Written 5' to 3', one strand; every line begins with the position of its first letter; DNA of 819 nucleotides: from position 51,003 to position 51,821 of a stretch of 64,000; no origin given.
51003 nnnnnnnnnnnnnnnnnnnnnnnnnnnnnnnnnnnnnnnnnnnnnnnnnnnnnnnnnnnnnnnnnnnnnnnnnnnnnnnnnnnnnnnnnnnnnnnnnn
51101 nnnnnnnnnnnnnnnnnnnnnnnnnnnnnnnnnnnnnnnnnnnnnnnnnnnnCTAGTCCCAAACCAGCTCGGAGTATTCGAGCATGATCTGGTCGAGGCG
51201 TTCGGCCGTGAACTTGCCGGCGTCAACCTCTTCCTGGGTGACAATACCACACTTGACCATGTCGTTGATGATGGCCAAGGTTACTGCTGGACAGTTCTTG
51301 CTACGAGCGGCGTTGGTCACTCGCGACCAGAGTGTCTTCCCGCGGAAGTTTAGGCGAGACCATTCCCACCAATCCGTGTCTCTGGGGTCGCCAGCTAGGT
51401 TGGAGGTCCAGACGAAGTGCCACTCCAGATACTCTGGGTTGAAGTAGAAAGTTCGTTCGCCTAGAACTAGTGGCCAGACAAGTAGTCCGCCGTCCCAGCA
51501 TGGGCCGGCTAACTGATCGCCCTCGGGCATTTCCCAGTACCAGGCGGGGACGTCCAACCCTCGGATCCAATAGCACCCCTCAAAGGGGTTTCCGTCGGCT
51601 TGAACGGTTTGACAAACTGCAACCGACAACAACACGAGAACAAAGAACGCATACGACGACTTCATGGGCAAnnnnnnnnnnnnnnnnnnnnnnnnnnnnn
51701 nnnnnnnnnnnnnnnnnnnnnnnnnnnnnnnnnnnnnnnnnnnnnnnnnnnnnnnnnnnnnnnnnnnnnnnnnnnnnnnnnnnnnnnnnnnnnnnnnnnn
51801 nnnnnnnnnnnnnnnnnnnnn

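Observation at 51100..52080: GC-rich island with a secreted Trp-rich protein and an apparently non-coding GC-rich transcript unit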

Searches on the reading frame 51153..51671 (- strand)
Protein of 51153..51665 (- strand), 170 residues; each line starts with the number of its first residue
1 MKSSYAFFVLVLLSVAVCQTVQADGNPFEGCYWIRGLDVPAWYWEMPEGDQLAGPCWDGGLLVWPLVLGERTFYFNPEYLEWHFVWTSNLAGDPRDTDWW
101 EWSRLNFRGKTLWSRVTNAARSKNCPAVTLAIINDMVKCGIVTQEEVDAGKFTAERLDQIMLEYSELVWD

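Call 8: search_protein_families(library=pfam, proteins=[window:51153-51665:-], max_evalue=1)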
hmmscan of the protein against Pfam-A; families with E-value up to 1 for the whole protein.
window:51153-51665:- (170 aa): 0 families

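Call 11: find_homologous_proteins(query=window:51153-51665:-, max_evalue=0.01)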
Query window:51153-51665:- (170 aa): 4 proteins with E <= 0.01 among 47 candidates.
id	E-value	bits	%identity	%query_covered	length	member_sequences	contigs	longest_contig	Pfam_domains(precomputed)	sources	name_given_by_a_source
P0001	1.6e-116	404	100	100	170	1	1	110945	-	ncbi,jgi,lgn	ncbi:MAG: hypothetical protein WC640_00295 [Candidatus Paceibacterota bacterium]|jgi:hypothetical pr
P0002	1.7e-69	251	63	96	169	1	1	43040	-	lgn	-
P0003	1.1e-62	229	63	96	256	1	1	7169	-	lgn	-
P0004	1.5e-58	215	60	96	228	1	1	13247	-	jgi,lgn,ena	-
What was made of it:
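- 51153..51665 (-): Gene for the secreted Trp-rich protein (170 aa, 12 Trp). Residues 1-23 are the signal peptide, ~30-86 an SH3b-like beta-barrel, and 98-169 a five-helix domain. The conserved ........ motif lies at the domain junction. 100% match to an NCBI hypothetical protein (call 11).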

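Call 12: find_encoding_contigs(protein=P0002, flank=6000, max_places=4)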
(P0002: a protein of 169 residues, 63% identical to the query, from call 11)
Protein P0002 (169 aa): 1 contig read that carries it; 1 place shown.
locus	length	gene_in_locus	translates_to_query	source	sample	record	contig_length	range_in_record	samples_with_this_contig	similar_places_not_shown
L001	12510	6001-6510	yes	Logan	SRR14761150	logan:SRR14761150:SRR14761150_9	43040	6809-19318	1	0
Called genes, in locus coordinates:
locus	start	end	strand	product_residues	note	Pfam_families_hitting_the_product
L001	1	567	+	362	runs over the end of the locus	PF01098:FTSW_RODA_SPOVE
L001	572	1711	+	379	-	PF03033:Glyco_transf_28, PF04101:Glyco_tran_28_C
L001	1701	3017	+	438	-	PF00749:tRNA-synt_1c, PF19269:Anticodon_2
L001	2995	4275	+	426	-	PF01551:Peptidase_M23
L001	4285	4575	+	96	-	-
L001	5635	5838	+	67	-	-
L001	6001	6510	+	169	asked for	-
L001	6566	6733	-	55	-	-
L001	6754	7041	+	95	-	PF01016:Ribosomal_L27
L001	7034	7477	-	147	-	PF01281:Ribosomal_L9_N, PF03948:Ribosomal_L9_C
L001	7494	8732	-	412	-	PF00595:PDZ, PF13180:PDZ_2, PF17820:PDZ_6, PF03572:Peptidase_S41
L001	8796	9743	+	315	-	PF01544:CorA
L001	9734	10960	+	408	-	PF00133:tRNA-synt_1 (faint), PF01406:tRNA-synt_1e, PF01921:tRNA-synt_1f (faint), PF09334:tRNA-synt_1g (weak)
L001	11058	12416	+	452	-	PF00772:DnaB, PF03796:DnaB_C, PF13481:AAA_25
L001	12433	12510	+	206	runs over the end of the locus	PF21176:RecR_HhH, PF01751:Toprim (weak), PF13662:Toprim_4, PF21175:RecR_C (weak)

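Call 13: find_encoding_contigs(protein=P0003, flank=6000, max_places=4)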
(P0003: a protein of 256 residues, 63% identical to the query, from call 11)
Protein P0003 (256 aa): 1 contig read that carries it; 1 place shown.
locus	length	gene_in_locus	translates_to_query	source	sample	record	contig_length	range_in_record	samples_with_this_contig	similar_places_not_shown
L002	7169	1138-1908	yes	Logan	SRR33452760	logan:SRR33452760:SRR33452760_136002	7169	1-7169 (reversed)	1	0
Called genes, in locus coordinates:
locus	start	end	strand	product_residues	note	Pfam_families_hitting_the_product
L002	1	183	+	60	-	?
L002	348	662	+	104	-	-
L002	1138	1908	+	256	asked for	-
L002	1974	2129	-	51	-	-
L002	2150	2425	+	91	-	PF01016:Ribosomal_L27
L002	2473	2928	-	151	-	PF01281:Ribosomal_L9_N, PF03948:Ribosomal_L9_C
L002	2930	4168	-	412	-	PF00595:PDZ, PF13180:PDZ_2 (weak), PF17820:PDZ_6, PF03572:Peptidase_S41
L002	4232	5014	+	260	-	PF01544:CorA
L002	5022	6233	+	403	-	PF01406:tRNA-synt_1e, PF01921:tRNA-synt_1f (faint), PF09334:tRNA-synt_1g (weak), PF00133:tRNA-synt_1 (weak), PF09334:tRNA-synt_1g (weak)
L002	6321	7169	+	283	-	?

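Call 14: find_encoding_contigs(protein=P0004, flank=6000, max_places=4)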
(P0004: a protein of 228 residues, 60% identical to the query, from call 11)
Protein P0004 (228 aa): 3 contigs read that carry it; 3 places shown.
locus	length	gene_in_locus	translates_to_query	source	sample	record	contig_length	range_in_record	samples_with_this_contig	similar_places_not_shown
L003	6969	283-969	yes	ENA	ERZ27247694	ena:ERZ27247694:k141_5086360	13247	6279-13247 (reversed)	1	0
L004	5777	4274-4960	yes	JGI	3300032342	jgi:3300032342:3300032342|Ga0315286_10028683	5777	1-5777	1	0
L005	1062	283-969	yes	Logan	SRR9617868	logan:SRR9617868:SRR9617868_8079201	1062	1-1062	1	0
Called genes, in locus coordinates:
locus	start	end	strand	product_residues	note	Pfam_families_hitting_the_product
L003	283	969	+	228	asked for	-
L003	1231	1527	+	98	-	PF01016:Ribosomal_L27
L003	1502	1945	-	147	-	PF01281:Ribosomal_L9_N, PF03948:Ribosomal_L9_C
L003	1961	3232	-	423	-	PF00595:PDZ, PF13180:PDZ_2 (weak), PF17820:PDZ_6, PF03572:Peptidase_S41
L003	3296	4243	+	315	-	PF01544:CorA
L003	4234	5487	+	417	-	PF00133:tRNA-synt_1 (faint), PF01406:tRNA-synt_1e, PF01921:tRNA-synt_1f (faint), PF09334:tRNA-synt_1g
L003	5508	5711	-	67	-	-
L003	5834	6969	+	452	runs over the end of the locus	PF00772:DnaB, PF13481:AAA_25, PF03796:DnaB_C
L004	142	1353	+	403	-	PF01551:Peptidase_M23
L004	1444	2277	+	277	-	-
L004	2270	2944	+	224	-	-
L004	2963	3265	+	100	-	-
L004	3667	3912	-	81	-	-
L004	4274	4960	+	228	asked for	-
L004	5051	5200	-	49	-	-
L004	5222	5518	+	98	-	PF01016:Ribosomal_L27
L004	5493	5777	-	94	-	?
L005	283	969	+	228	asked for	-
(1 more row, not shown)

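Call 22: find_related_loci(query=A1, collection=genome_contigs, flank=4000)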
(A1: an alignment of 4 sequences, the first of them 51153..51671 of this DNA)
Query A1 (172 aa) in genome_contigs; peptide patterns used: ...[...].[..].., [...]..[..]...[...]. (x = any residue, [..] = any of these).
60 stretches matched a pattern; 2 encode a relative of the query (tblastn E <= 1e-3); 2 distinct loci.
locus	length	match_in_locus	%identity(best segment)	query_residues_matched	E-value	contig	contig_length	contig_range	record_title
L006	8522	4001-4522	35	3-172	3e-30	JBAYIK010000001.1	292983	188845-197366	MAG: Candidatus Paceibacterota bacterium isolate SO_2016_GW1_29 scaffold00050_OW334_2016, whole genome shotgun sequence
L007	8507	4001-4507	34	10-167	1e-21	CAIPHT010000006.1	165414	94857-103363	Candidatus Vogelbacteria bacterium isolate MJ-2014_bin-1736 genome assembly, contig: bin-1736:06/20, whole genome shotgu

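Call 23: find_related_loci(query=A1, collection=metagenome_contigs, flank=4000)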
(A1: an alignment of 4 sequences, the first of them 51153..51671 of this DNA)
Query A1 (172 aa) in metagenome_contigs; peptide patterns used: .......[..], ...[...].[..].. (x = any residue, [..] = any of these).
127 stretches matched a pattern; 3 encode a relative of the query (tblastn E <= 1e-3); 3 distinct loci.
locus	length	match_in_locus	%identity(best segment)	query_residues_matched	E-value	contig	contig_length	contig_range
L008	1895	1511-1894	99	1-128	1e-90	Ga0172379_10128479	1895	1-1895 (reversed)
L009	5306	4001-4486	60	10-172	3e-63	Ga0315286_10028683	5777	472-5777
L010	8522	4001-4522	35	3-172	2e-30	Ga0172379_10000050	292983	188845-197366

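Call 35: predict_structure(alignment_id=A2)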
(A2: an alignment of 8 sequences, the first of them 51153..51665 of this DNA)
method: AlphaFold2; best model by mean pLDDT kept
length: 170 residues; sequences in the alignment: 8
mean_pLDDT: 84.3   pTM: 0.75
mean pLDDT of the five models: 84.3, 83.4, 83.0, 82.7, 60.3
residues with pLDDT >= 90: 92; 70-90: 48; 50-70: 21; < 50: 9
segments of 3 or more residues with pLDDT < 50: 16-24
pLDDT, mean of each block of 10 residues (from residue 1): 57 50 62 89 86 75 88 83 90 92 94 96 92 96 95 96 90
secondary structure, 60 per line:
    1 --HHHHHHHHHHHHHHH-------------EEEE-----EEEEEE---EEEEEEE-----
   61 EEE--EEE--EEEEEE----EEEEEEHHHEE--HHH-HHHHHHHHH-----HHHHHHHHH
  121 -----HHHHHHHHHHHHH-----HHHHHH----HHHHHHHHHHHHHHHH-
elements in order: H3-17 E31-34 E40-45 E49-55 E61-63 E66-68 E71-76 E81-86 H98-106 H112-120 H126-138 H144-149 H154-169
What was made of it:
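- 51153..51665 (-): AF2 model with pLDDT 84.3 and pTM 0.75 (call 35).
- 51597..51665 (-): Signal-peptide coding part (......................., predicted cleavage before DGNPF). Helix 3-17 and a low-pLDDT linker 16-24 in the model (call 35).
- On Sec-secreted protein: Helix 3-17 in the model (call 35).
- The AF2 model has pLDDT 84.3 (call 35).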

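Call 45: find_encoding_contigs(protein=P0001, flank=10000, max_places=2)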
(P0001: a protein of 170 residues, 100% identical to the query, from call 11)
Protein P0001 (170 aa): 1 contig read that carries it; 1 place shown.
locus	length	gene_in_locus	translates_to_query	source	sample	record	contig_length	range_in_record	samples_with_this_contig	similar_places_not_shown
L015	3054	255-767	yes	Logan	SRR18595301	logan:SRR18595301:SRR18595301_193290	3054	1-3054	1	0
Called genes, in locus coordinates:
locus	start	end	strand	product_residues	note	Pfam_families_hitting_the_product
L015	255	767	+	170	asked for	-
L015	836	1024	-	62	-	-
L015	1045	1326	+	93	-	PF01016:Ribosomal_L27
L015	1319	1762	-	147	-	PF01281:Ribosomal_L9_N, PF03948:Ribosomal_L9_C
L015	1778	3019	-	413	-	PF00595:PDZ, PF13180:PDZ_2 (weak), PF17820:PDZ_6, PF03572:Peptidase_S41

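Call 46: fold_search(model_id=the predicted structure, library=pdb)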
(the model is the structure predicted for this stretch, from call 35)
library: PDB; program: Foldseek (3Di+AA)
matches with E <= 10: 1090; with E <= 0.001: 0
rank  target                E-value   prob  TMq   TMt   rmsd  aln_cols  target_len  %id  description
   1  7f5k_A                2.2e-01  0.21  0.12  0.11  11.3        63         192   19  Crystal structure of TCR4-1 ectodomain (released 2022-06-22)
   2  6mno_A                2.8e-01  0.13  0.12  0.10  13.3        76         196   16  6235 TCR bound to I-Ab Padi4 (released 2019-07-03)
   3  5nv7_B                2.8e-01  0.12  0.19  0.23  12.9       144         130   13  Human DNMT3B PWWP domain in complex with N1-(2-hydroxyethyl)-2-methyl-1,2-propanediamine (released 2018-05-30)
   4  6r3e_B                3.0e-01  0.13  0.19  0.23  12.5       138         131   14  Human DNMT3B PWWP domain in complex with triisopropanolamine (released 2020-04-08)
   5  9d6f_H                3.0e-01  0.11  0.11  0.14  14.7        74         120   15  Cryo-EM structure of E. coli FimH lectin domain bound to Fabs 440-2 and 454-3 (released 2025-02-05)
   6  6qvz_A                4.3e-01  0.09  0.19  0.15  14.8       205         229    8  The Transcriptional Regulator PrfA-L140H mutant from Listeria Monocytogenes (released 2020-04-01)
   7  7ow5_D                4.6e-01  0.14  0.11  0.10  10.4        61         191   13  Crystal structure of a TCR in complex with HLA-A*11:01 bound to KRAS peptide (VVVGAGGVGK) (released 2022-07-20)
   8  8eed_F                4.9e-01  0.07  0.11  0.14  12.2        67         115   10  Crystal structure of a NHP anti-ZIKV neutralizing antibody rhMZ107-B in complex with ZIKV E glycoprotein (released 2023-08-30)
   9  6t5i_B                5.2e-01  0.08  0.19  0.15  14.6       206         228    9  The Transcriptional Regulator PrfA from Listeria Monocytogenes in complex with inhibitor of WNT production (IWP)-2 (released 2021-10-27)
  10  8yrp_n                5.5e-01  0.11  0.12  0.16  12.5        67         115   13  SARS-CoV-2 Delta Spike in complex with JM-1A (released 2024-06-05)
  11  1khc                  5.8e-01  0.10  0.19  0.22  12.4       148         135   14  Crystal Structure of the PWWP Domain of Mammalian DNA Methyltransferase Dnmt3b (released 2002-02-27)
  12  7xcp_H                5.8e-01  0.08  0.11  0.15  14.6        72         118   17  Cryo-EM structure of Omicron RBD complexed with ACE2 and 304 Fab (released 2022-08-31)
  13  3qkj_C                5.8e-01  0.08  0.20  0.23  10.8       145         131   16  The PWWP domain of human DNA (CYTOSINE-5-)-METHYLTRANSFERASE 3 BETA in complex with a bis-tris molecule (released 2011-03-09)
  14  4ybl_B                5.8e-01  0.07  0.11  0.09  12.6        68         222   13  Crystal structure of the stabilized inner domain of clade A/E HIV-1 gp120 in complex with the ADCC mediating ANTI-HIV- (released 2016-03-02)
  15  5lrr_H                5.8e-01  0.07  0.19  0.15  16.5       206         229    9  The Transcriptional Regulator PrfA from Listeria Monocytogenes in complex with glutathione (released 2016-12-07)
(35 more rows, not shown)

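Call 57: search_protein_representatives(alignment_id=A2)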
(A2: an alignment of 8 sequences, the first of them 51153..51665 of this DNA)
Query: 8 sequences, 171 profile positions. Proteins with E-value up to 0.001 (for the whole library): 75; up to 1e-10: 44; up to 1e-30: 7. The best 75 are listed.
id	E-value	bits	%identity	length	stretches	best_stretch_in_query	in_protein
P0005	5.3e-79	280.0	-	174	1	1-171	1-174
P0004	1.1e-75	269.1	-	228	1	7-171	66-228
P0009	1.0e-47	178.1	-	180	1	1-170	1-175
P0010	2.0e-43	164.2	-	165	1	1-171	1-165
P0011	3.9e-35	137.2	-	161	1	38-170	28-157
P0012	3.0e-33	131.0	-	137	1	37-168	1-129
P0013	3.6e-31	124.3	-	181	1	12-171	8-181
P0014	6.5e-26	107.2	-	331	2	53-168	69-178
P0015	3.3e-23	98.3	-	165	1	7-170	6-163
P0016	1.1e-22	96.6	-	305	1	28-168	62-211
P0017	2.2e-22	95.7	-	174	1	8-171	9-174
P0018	7.5e-19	84.2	-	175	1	2-168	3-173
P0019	2.3e-17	79.4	-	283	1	16-168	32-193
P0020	2.5e-17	79.2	-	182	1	3-167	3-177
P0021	3.4e-17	78.8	-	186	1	30-168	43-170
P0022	4.0e-17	78.6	-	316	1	30-168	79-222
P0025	4.2e-16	75.3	-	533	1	31-168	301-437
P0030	8.1e-15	71.1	-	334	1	56-170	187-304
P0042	2.9e-12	62.7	-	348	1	30-167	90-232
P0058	3.4e-09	52.7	-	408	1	38-167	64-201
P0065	1.2e-07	47.7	-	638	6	54-112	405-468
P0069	5.1e-07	45.7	-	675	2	84-143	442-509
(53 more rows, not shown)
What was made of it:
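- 75 cluster representatives match at E<=1e-3, and 44 at E<=1e-10 (call 57).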
